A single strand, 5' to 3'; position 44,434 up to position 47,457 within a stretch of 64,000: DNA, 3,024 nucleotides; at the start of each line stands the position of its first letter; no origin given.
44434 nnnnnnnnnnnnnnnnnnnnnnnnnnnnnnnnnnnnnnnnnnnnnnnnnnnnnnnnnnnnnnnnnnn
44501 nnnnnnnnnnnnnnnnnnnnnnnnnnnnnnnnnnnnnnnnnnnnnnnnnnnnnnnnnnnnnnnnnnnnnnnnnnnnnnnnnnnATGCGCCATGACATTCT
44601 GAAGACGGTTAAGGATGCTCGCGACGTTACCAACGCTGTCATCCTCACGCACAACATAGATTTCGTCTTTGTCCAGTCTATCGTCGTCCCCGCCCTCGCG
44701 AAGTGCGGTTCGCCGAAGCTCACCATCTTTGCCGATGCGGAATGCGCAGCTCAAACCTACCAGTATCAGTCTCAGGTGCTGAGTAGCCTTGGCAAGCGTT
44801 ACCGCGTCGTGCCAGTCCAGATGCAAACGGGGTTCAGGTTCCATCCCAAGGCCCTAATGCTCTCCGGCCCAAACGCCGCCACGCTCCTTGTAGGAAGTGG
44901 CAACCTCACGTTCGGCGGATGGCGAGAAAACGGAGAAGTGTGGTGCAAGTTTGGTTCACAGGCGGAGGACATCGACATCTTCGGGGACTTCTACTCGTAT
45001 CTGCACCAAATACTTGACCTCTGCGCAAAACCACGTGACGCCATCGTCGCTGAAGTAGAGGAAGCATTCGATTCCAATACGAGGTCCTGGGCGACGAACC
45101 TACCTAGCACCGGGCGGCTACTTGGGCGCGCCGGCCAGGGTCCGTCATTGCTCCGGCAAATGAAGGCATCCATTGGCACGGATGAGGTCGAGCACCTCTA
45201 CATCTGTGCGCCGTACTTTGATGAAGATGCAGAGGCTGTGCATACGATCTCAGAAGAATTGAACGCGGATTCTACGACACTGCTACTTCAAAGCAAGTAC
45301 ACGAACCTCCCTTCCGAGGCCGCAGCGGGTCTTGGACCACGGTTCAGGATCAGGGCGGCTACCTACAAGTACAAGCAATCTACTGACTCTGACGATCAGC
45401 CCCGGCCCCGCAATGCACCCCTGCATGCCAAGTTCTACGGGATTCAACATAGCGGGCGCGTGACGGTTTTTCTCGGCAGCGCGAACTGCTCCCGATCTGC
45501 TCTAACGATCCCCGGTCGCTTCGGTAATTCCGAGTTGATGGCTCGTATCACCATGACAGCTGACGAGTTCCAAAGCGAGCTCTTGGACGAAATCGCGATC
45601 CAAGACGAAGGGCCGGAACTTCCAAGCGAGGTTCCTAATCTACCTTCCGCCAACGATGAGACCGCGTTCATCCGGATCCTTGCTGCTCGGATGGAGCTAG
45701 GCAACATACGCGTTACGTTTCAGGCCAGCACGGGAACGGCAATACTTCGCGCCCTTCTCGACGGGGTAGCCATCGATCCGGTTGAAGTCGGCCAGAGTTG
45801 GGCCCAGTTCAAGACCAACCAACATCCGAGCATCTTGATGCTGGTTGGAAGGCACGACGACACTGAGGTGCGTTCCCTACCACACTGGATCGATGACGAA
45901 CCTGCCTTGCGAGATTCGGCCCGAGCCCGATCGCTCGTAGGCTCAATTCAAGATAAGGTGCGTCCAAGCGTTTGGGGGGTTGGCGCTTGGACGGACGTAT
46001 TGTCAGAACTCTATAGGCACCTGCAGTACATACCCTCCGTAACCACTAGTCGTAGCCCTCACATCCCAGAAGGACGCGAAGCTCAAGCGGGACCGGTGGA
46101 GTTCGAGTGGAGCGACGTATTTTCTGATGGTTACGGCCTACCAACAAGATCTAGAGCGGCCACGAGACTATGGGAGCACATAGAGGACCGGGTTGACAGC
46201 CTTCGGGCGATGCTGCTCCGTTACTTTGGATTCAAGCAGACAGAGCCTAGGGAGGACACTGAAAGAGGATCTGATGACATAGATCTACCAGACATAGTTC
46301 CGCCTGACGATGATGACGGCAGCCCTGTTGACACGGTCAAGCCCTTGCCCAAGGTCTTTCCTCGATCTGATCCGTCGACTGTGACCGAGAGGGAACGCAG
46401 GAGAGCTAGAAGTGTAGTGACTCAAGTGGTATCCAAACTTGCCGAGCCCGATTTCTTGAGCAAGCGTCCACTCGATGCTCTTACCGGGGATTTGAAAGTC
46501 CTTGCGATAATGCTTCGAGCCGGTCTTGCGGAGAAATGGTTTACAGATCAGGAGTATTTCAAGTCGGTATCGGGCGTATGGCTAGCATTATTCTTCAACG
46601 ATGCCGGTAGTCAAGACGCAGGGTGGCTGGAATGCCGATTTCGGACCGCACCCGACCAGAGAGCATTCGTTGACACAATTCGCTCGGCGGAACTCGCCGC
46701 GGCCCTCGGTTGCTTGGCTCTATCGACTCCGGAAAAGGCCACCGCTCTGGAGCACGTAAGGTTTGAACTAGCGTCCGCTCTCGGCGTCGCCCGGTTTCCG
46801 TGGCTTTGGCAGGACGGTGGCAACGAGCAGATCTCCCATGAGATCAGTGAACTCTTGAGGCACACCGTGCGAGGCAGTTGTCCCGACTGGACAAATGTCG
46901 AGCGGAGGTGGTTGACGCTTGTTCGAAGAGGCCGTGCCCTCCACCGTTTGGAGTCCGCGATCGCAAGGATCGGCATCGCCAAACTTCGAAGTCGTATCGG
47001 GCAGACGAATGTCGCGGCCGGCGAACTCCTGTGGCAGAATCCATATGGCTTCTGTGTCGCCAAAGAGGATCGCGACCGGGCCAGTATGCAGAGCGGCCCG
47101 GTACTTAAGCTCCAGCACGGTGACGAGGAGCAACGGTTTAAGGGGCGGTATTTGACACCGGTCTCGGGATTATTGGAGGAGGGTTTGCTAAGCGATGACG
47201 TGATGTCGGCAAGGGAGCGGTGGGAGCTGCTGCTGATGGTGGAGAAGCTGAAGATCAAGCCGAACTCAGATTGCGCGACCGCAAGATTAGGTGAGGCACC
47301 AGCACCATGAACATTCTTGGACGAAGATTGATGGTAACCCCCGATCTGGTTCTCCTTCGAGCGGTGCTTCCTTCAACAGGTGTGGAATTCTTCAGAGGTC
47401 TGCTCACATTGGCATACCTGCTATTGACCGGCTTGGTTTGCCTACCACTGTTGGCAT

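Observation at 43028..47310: Translationally coupled pair: unrecognised 518-aa protein + 908-aa double-HKD (PLD) protein in a defence island, a candidate novel two-gene system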

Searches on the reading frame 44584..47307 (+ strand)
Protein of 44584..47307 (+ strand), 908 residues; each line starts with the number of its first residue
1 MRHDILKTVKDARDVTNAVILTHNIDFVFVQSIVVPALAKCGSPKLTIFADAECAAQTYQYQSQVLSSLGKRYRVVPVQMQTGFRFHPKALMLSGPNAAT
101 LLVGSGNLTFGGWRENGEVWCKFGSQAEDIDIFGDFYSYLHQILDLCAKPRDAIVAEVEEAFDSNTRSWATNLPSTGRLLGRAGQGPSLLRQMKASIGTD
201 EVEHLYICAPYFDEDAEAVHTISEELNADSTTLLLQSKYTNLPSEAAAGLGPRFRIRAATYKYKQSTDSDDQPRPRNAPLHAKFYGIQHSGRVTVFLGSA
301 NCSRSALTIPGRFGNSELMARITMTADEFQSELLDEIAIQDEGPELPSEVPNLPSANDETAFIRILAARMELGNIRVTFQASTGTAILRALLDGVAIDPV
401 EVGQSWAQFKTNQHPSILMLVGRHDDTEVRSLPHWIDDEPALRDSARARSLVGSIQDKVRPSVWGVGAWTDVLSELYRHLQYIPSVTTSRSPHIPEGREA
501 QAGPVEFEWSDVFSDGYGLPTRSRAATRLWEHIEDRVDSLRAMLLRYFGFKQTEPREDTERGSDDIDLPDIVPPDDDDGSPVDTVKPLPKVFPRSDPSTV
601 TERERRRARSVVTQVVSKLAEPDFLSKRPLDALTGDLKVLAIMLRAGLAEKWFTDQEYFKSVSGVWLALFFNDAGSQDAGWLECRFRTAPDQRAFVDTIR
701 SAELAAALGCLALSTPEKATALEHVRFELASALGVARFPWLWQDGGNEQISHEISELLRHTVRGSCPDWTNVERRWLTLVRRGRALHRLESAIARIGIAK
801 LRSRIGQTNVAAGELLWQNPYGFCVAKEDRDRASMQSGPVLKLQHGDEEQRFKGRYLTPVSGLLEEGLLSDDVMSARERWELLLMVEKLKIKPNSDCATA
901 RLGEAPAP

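Call 7: search_protein_families(library=pfam, proteins=[window:44584-47307:+], max_evalue=1)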
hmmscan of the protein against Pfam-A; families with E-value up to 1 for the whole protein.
window:44584-47307:+ (908 aa): 1 family
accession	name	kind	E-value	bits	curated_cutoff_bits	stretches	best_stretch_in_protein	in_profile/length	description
PF13091.12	PLDc_2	-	3.6e-10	40.2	27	2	203-325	10-118/132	PLD-like domain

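Call 8: search_protein_families(library=padloc, proteins=[window:44584-47307:+], max_evalue=1)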
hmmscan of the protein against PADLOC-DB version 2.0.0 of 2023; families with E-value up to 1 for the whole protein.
window:44584-47307:+ (908 aa): 3 families
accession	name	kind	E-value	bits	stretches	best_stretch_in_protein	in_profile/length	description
PDLC03829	ZacB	-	2.2e-15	54.5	1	46-339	72-350/586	-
PDLC04553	PDC-M27B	-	1.5e-06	25.2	1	85-230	107-237/635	-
PDLC02614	DrmC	-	0.00046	18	1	60-119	75-131/153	DrmC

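Call 9: search_protein_families(library=ncbifam, proteins=[window:44584-47307:+], max_evalue=1)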
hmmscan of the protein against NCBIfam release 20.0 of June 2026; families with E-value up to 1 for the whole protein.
window:44584-47307:+ (908 aa): 1 family
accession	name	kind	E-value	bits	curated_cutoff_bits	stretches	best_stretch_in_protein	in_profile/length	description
NF038319.1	DISARM_DrmC_I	equivalog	0.048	13.2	133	0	259-307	167-208/236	DISARM system phospholipase D-like protein DrmC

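Call 12: find_homologous_proteins(query=window:44584-47307:+)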
Query window:44584-47307:+ (908 aa): 499 proteins with E <= 0.001 among 8000 candidates; the best 120 are listed.
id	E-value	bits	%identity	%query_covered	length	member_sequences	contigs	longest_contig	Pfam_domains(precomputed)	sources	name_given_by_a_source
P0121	0.0e+0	2084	100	100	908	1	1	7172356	PF13091.13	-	-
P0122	0.0e+0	1717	83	99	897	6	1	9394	PF13091.13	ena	-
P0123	0.0e+0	1697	83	99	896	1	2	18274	PF13091.13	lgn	-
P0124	0.0e+0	1132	56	98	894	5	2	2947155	PF13091.13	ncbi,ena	-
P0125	0.0e+0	1114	55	98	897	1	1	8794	PF13091.13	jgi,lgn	jgi:hypothetical protein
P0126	0.0e+0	1089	55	98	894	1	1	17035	PF13091.13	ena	-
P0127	0.0e+0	1064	54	98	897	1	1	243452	PF13091.13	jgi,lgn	jgi:hypothetical protein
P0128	0.0e+0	1056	53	98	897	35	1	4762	PF13091.13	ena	-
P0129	0.0e+0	1051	54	98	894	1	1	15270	PF13091.13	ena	-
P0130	0.0e+0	1034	53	98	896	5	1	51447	PF13091.13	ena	-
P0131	0.0e+0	1023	53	98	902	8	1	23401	PF13091.13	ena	-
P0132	2.9e-296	1003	52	98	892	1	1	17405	PF13091.13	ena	-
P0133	8.5e-286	969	51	98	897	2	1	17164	PF13091.13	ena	-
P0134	2.7e-283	960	52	95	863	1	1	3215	PF13091.13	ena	-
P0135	2.7e-282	957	50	98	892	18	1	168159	PF13091.13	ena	-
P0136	2.6e-277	941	51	98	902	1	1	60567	PF13091.13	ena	-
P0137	8.4e-276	936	49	98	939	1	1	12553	PF13091.13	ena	-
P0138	2.4e-275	934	49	98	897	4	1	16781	PF13091.13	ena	-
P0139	3.2e-274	930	50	98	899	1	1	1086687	PF13091.13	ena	-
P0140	5.4e-272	923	49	98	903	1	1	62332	PF13091.13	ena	-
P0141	1.6e-271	921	50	98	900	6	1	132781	PF13091.13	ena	-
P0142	9.4e-269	912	49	98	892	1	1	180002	PF13091.13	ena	-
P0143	9.2e-268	909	47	98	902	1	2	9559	PF13091.13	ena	-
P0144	5.1e-266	903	47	98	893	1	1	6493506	PF13091.13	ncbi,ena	-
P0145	1.5e-265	902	49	98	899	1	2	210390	PF13091.13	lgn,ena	-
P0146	4.9e-264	897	47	98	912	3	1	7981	PF13091.13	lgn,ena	-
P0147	2.4e-263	894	50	91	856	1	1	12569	PF13091.13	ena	-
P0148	4.1e-260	884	47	98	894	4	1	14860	PF13091.13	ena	-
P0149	4.1e-260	884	47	98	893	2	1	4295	PF13091.13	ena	-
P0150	3.1e-255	868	45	98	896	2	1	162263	PF13091.13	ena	-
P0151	1.6e-254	865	47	98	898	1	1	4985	PF13091.13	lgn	-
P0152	4.7e-253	860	45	98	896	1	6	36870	PF13091.13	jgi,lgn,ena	jgi:hypothetical protein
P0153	9.6e-253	859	46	98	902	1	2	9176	PF13091.13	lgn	-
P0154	2.2e-251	855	45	98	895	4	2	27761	PF13091.13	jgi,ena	jgi:HKD family nuclease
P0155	3.5e-251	854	49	89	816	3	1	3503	PF13091.13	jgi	-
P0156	5.6e-250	850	52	81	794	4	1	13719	PF13091.13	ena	-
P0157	1.8e-249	849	51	85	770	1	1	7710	PF13091.13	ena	-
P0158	4.6e-247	841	45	98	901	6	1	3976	PF13091.13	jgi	jgi:HKD family nuclease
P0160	9.3e-243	826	44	98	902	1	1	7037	PF13091.13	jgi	jgi:hypothetical protein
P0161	1.2e-242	826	45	98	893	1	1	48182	PF13091.13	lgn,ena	-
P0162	2.2e-236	805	43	98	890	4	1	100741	PF13091.13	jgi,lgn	jgi:hypothetical protein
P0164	4.6e-235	801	46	97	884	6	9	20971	PF13091.13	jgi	jgi:hypothetical protein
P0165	3.4e-234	798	43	98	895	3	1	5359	PF13091.13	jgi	jgi:HKD family nuclease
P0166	2.3e-233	795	43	98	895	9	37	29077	PF13091.13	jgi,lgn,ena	jgi:HKD family nuclease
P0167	2.2e-229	782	42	98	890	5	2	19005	PF13091.13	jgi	jgi:hypothetical protein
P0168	6.1e-228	777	51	77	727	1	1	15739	PF13091.13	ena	-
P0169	2.2e-227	775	42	98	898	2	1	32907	PF13091.13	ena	-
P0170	4.4e-222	758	42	98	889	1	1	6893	PF13091.13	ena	-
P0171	3.3e-221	755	56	48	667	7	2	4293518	PF13091.13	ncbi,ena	-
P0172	1.1e-220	753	52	73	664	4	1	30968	PF13091.13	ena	-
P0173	4.9e-215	735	41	98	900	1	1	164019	PF13091.13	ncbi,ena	-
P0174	7.5e-206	704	40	96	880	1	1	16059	PF13091.13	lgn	-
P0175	1.3e-201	690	40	98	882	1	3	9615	PF13091.13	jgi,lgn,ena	-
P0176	1.6e-201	690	42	89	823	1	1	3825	PF13091.13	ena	-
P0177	1.3e-200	687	41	98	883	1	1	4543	PF13091.13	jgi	jgi:HKD family nuclease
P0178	5.1e-200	685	40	98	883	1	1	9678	PF13091.13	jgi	jgi:hypothetical protein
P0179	1.0e-199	684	39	96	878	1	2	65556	PF13091.13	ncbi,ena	-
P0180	3.6e-199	682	47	82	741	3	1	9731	PF13091.13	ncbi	-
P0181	5.2e-198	678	39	96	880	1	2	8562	PF13091.13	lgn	-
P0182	4.0e-197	675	43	93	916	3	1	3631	PF13091.13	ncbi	-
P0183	5.1e-197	675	39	98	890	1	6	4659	PF13091.13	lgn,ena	-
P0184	1.4e-195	670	40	98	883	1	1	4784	PF13091.13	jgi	jgi:hypothetical protein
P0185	2.8e-195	669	57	57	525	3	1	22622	PF13091.13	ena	-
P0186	4.0e-195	669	39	98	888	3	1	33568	PF13091.13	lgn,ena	-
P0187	1.1e-194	667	40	97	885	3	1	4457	PF13091.13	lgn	-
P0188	1.3e-194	667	39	96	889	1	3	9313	PF13091.13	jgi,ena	-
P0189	2.1e-194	666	39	98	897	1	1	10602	PF13091.13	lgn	-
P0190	3.2e-194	666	39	98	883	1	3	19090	PF13091.13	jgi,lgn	jgi:hypothetical protein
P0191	7.9e-194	664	38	97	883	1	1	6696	PF13091.13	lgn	-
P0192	1.4e-193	664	38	98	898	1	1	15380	PF13091.13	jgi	jgi:hypothetical protein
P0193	1.1e-192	661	41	96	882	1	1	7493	PF13091.13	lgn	-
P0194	1.3e-192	660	39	96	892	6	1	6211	PF13091.13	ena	-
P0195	2.9e-192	659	40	96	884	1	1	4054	PF13091.13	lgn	-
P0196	1.7e-191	657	40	96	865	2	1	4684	PF13091.13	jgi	jgi:hypothetical protein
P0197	2.2e-191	656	40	96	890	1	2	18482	PF13091.13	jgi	jgi:hypothetical protein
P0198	5.8e-191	655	39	95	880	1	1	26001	PF13091.13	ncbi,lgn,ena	-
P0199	5.0e-188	645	41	96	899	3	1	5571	PF13091.13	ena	-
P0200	6.5e-188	645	37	98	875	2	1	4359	PF13091.13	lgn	-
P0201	8.6e-188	644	38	95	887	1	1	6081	PF13091.13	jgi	-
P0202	9.3e-188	644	39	98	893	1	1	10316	PF13091.13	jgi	jgi:hypothetical protein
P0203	2.2e-187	643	37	98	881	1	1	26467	PF13091.13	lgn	-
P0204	3.6e-187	642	38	96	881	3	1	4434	PF13091.13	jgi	-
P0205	6.9e-187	641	41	95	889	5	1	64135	PF13091.13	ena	-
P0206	7.0e-187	641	40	95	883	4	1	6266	PF13091.13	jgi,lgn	-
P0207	1.3e-186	641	39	96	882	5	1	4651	PF13091.13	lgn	-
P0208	2.0e-186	640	39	95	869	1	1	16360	PF13091.13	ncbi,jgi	-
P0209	2.0e-186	640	37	98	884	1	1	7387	PF13091.13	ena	-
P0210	3.5e-186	639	40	95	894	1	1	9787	PF13091.13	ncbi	-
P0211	4.1e-186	639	39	95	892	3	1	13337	PF13091.13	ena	-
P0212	7.6e-186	638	39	100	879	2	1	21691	PF13091.13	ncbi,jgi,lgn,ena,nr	ncbi:MAG TPA: hypothetical protein PK528_05125 [Syntrophorhabdus sp.]|nr:hypothetical protein [Syntr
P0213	1.6e-185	637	40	96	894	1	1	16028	PF13091.13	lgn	-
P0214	4.2e-185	636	41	94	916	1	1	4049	PF13091.13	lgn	-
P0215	5.6e-185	635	40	96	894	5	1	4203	PF13091.13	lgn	-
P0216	2.2e-184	633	36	100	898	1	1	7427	PF13091.13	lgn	-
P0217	2.7e-184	633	37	96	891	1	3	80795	PF13091.13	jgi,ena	-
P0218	4.1e-184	632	38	98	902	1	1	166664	PF13091.13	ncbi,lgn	ncbi:MAG: hypothetical protein ACOZFS_09900 [Thermodesulfobacteriota bacterium]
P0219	4.7e-184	632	39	96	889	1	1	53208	PF13091.13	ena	-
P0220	7.3e-184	631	40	96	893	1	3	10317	PF13091.13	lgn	-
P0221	8.0e-184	631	39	96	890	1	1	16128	PF13091.13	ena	-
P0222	9.2e-184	631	40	96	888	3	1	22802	PF13091.13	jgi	jgi:hypothetical protein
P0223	1.0e-183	631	38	96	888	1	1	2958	PF13091.13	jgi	jgi:hypothetical protein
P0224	1.0e-183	631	40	96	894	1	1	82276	PF13091.13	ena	-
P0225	1.6e-183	630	40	95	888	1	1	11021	PF13091.13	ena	-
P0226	2.8e-183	630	41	93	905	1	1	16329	PF13091.13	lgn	-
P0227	4.1e-183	629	40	95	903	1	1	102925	PF13091.13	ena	-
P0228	4.2e-183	629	39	96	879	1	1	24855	PF13091.13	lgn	-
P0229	4.3e-183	629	40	96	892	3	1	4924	PF13091.13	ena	-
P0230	5.8e-183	628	39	95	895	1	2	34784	PF13091.13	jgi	jgi:hypothetical protein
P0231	8.3e-183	628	39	96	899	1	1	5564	PF13091.13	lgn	-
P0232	8.6e-183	628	40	95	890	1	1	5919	PF13091.13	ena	-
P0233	1.0e-182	628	39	97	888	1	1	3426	PF13091.13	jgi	jgi:hypothetical protein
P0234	1.2e-182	627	40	96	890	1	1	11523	PF13091.13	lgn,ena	-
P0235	1.8e-182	627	39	96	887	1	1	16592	PF13091.13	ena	-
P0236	2.0e-182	627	37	98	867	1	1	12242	PF13091.13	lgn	-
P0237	2.4e-182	626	40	96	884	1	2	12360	PF13091.13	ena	-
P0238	2.5e-182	626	39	95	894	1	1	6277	PF13091.13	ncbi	-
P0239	2.9e-182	626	39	96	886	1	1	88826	PF13091.13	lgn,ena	-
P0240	3.3e-182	626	37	95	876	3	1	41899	PF13091.13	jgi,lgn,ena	-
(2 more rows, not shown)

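Call 28: search_protein_families(library=padloc, alignment_id=A2, max_evalue=0.01)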
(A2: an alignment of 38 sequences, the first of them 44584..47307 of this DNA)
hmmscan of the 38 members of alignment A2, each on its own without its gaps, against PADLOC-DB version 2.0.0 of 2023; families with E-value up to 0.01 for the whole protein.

A. member 1, window:44584-47307:+ (908 aa): 3 families
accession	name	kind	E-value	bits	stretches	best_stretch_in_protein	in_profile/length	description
PDLC03829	ZacB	-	2.2e-15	54.5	1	46-339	72-350/586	-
PDLC04553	PDC-M27B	-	1.5e-06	25.2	1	85-230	107-237/635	-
PDLC02614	DrmC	-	0.00046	18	0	60-119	75-131/153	DrmC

B. families by the number of members that match (of 38 scanned): 5 families
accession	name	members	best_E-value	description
PDLC03829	ZacB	38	2.2e-20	-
PDLC04553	PDC-M27B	38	1.8e-14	-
PDLC02614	DrmC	22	1.1e-06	DrmC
PDLC02707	PbeA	6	5.1e-06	PbeA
PDLC02704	PbeA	1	0.0041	PbeA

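Call 30: search_solved_structures(query=A2, max_evalue=1, show_alignments=2)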
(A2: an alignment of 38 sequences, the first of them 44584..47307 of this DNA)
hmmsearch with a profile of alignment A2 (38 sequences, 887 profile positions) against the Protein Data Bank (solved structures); distinct sequences matched with E-value up to 1: 2.
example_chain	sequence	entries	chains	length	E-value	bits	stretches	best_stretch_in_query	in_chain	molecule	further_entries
3hfn_A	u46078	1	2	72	0.0037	18.2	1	776-835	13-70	Asl2047 protein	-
3e0m_A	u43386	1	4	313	0.44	11.3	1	497-575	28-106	Peptide methionine sulfoxide reductase msrA/msrB 1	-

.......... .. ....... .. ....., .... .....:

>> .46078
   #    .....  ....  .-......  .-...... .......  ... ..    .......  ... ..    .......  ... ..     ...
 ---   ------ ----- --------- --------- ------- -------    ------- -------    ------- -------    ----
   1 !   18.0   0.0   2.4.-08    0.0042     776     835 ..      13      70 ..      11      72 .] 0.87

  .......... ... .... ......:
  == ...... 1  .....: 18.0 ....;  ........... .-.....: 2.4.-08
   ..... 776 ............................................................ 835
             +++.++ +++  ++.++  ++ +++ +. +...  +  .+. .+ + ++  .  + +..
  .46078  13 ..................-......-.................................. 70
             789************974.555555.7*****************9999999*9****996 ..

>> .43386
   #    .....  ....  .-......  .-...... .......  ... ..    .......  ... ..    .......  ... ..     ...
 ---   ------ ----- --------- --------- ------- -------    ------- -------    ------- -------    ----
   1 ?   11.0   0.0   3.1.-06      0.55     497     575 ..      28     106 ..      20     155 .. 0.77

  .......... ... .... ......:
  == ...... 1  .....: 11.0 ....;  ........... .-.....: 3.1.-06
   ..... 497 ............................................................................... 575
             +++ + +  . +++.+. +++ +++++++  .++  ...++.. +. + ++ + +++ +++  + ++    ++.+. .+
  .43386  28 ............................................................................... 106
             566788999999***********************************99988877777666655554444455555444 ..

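Call 60: predict_structure(alignment_id=A4)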
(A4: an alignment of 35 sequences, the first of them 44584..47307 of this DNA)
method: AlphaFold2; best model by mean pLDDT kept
length: 908 residues; sequences in the alignment: 35
mean_pLDDT: 75.7   pTM: 0.54
mean pLDDT of the five models: 75.7, 75.6, 75.3, 71.6, 70.0
residues with pLDDT >= 90: 263; 70-90: 398; 50-70: 82; < 50: 165
segments of 3 or more residues with pLDDT < 50: 354-358, 447-540, 552-598, 894-908
pLDDT, mean of each block of 10 residues (from residue 1): 84 89 89 82 87 89 79 89 87 93 88 73 86 94 89 89 86 88 85 91 94 89 93 92 90 93 64 70 94 93 77 80 95 90 85 53 91 91 93 94 93 90 93 90 56 39 38 43 32 37 36 33 34 39 55 38 34 34 31 39 69 81 74 77 72 81 86 63 84 84 84 78 87 88 71 70 61 85 92 88 89 89 90 88 76 91 88 88 89 47 36
secondary structure, 60 per line:
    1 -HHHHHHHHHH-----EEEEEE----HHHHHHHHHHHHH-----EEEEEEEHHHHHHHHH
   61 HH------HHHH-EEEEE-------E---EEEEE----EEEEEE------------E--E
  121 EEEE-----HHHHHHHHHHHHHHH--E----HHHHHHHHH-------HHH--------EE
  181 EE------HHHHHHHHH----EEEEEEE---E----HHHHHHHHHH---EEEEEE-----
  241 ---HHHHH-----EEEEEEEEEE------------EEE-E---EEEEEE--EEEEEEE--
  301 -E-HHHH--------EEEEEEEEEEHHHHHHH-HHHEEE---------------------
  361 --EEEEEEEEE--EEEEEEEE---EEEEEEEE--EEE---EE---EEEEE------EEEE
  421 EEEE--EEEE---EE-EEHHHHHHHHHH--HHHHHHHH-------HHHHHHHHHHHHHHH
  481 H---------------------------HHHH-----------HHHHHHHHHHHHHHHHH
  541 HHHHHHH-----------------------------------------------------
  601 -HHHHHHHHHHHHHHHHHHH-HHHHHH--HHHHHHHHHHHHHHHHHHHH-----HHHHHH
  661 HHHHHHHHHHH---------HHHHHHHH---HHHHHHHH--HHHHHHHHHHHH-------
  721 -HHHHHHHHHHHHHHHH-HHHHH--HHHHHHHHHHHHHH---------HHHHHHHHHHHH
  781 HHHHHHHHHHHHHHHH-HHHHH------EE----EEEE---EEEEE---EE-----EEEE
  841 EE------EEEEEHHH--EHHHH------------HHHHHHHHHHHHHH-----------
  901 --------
elements in order (helices of 4 or more, strands of 3 or more residues): H2-11 E17-22 H27-39 E45-51 H52-62 H69-72 E74-78 E90-94 E99-104 E120-124 H130-144 H152-160 E179-182 H189-197 E202-208 H217-226 E230-235 H244-248 E254-263 E276-278 E284-289 E292-298 H304-307 E316-325 H326-332 E337-339 E363-371 E374-381 E385-392 E395-397 E406-410 E417-424 E427-430 H439-448 H451-458 H466-481 H509-512 H524-547 H602-620 H622-627 H630-649 H655-671 H681-688 H692-699 H702-713 H722-737 H739-743 H746-759 H769-796 H798-802 E815-818 E822-826 E837-842 E849-853 H860-863 H876-889
